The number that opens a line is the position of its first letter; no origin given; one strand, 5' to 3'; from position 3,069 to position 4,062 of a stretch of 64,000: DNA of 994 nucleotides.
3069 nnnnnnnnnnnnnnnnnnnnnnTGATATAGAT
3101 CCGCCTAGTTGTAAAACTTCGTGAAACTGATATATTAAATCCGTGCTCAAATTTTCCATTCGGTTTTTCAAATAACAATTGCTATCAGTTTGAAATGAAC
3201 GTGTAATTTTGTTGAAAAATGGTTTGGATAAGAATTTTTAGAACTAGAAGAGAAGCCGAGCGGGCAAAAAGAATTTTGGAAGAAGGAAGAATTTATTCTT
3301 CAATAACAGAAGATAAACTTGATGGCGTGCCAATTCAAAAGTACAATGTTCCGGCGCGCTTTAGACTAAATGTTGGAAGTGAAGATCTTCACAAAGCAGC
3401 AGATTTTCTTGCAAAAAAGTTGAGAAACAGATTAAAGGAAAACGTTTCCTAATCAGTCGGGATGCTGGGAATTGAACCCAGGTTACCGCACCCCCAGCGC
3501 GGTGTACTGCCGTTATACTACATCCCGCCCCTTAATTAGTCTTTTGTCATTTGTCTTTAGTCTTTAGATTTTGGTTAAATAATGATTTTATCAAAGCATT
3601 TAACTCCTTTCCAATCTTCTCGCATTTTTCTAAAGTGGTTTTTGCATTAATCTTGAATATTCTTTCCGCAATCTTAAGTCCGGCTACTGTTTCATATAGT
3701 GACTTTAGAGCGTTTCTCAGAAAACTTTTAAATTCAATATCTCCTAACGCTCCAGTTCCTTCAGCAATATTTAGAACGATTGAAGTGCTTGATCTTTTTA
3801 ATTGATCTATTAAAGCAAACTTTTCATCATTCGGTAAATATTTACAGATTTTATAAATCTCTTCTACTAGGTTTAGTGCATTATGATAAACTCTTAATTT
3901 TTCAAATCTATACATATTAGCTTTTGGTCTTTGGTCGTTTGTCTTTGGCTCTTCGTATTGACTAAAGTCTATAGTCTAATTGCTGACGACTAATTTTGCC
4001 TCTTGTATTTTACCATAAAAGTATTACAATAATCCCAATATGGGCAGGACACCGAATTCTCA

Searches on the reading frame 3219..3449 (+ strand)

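Call 4: search_protein_families(library=pfam, proteins=[window:3219-3449:+], max_evalue=1)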
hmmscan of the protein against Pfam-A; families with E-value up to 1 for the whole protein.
window:3219-3449:+ (77 aa): 3 families
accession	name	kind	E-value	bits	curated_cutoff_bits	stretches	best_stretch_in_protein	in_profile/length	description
PF12401.13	FhaA_N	-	0.02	15.7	25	1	31-76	38-82/115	FhaA, N-terminal domain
PF01850.27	PIN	-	0.16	13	23.6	1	2-28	7-34/120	PIN domain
PF08840.17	BAAT_C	-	0.16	12.4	20.9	1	17-75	85-143/210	BAAT / Acyl-CoA thioester hydrolase C terminal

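Call 5: search_protein_families(library=padloc, proteins=[window:3219-3449:+], max_evalue=1)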
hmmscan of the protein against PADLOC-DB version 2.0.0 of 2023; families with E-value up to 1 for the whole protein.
window:3219-3449:+ (77 aa): 0 families

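Call 6: search_protein_families(library=ncbifam, proteins=[window:3219-3449:+], max_evalue=1)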
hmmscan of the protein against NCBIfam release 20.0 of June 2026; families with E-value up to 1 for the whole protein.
window:3219-3449:+ (77 aa): 0 families

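Call 7: search_protein_families(library=phrogs, proteins=[window:3219-3449:+], max_evalue=1)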
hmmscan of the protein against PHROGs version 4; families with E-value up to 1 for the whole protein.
window:3219-3449:+ (77 aa): 2 families
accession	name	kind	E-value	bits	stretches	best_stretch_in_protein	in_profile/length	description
phrog_4939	-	unknown function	0.08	14.1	1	3-30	19-47/67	-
phrog_23233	-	unknown function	0.23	12.4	1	2-25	26-49/52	-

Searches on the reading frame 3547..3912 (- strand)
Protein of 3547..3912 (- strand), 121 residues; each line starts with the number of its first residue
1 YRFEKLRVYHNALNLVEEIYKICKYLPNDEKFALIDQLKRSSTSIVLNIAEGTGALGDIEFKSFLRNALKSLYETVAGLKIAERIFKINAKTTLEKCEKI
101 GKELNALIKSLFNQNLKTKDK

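Call 4: search_protein_families(library=pfam, proteins=[window:3547-3912:-], max_evalue=1)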
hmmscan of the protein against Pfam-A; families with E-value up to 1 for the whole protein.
window:3547-3912:- (121 aa): 2 families
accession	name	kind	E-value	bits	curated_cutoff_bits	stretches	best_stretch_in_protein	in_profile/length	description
PF05635.17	23S_rRNA_IVP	-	2.9e-27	95.4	33.8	1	4-105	1-105/106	23S rRNA-intervening sequence protein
PF22296.2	bAvd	-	0.00059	20.7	40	1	14-110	9-106/107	bAvd-like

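Call 5: search_protein_families(library=padloc, proteins=[window:3547-3912:-], max_evalue=1)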
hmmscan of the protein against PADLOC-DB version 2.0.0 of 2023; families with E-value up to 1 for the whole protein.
window:3547-3912:- (121 aa): 0 families
